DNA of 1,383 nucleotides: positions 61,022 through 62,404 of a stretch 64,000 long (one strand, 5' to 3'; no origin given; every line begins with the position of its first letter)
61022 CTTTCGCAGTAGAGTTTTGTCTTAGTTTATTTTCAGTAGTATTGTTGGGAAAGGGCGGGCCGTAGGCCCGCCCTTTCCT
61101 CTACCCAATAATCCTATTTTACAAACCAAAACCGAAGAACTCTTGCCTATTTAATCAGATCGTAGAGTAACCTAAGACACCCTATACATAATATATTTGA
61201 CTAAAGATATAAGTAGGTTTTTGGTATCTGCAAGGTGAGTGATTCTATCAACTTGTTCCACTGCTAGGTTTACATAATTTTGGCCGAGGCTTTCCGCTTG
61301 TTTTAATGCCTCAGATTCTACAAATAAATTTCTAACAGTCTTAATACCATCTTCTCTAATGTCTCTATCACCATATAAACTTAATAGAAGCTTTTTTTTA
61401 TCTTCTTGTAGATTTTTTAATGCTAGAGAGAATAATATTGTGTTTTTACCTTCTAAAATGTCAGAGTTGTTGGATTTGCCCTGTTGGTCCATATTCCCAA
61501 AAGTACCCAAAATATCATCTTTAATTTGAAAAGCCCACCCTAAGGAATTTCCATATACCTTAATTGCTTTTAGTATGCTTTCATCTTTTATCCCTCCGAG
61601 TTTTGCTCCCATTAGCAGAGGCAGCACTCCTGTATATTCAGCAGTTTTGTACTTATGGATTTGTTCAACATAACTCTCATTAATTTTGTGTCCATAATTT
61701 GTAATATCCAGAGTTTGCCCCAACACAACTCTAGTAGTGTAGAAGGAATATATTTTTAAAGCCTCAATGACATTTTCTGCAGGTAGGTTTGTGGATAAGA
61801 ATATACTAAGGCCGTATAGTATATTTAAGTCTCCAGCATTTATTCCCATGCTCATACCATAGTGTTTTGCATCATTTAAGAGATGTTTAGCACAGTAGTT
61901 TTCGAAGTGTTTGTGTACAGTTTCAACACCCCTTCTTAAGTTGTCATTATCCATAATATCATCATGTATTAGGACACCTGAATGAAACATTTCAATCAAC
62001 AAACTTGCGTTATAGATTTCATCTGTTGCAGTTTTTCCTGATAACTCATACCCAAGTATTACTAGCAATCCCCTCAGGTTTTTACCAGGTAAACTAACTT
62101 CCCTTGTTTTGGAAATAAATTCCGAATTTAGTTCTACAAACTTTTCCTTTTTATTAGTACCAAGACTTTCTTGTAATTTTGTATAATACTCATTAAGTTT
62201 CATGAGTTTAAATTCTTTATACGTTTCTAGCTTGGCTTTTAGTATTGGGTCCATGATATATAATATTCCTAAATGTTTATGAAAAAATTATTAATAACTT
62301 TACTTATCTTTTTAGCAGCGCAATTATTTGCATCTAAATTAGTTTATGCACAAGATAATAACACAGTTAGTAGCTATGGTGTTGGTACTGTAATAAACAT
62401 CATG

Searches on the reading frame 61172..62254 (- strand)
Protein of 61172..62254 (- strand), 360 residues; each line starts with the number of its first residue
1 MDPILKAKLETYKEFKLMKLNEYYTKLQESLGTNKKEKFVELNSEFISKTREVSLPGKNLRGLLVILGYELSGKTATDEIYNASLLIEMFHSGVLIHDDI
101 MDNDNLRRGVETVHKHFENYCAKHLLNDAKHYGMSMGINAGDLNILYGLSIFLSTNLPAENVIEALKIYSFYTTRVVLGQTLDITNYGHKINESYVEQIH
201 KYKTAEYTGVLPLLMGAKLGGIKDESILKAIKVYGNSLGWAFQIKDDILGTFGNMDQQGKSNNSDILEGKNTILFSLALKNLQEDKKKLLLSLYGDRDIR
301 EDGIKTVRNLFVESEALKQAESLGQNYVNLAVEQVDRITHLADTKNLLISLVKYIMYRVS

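Call 64: search_protein_families(library=pfam, proteins=[window:61172-62254:-], max_evalue=0.00001)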
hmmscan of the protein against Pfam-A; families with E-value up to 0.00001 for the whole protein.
window:61172-62254:- (360 aa): 1 family
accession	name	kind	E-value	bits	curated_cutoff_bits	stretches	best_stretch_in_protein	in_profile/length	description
PF00348.22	polyprenyl_synt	-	8.1e-51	173.1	27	1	53-307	12-247/251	Polyprenyl synthetase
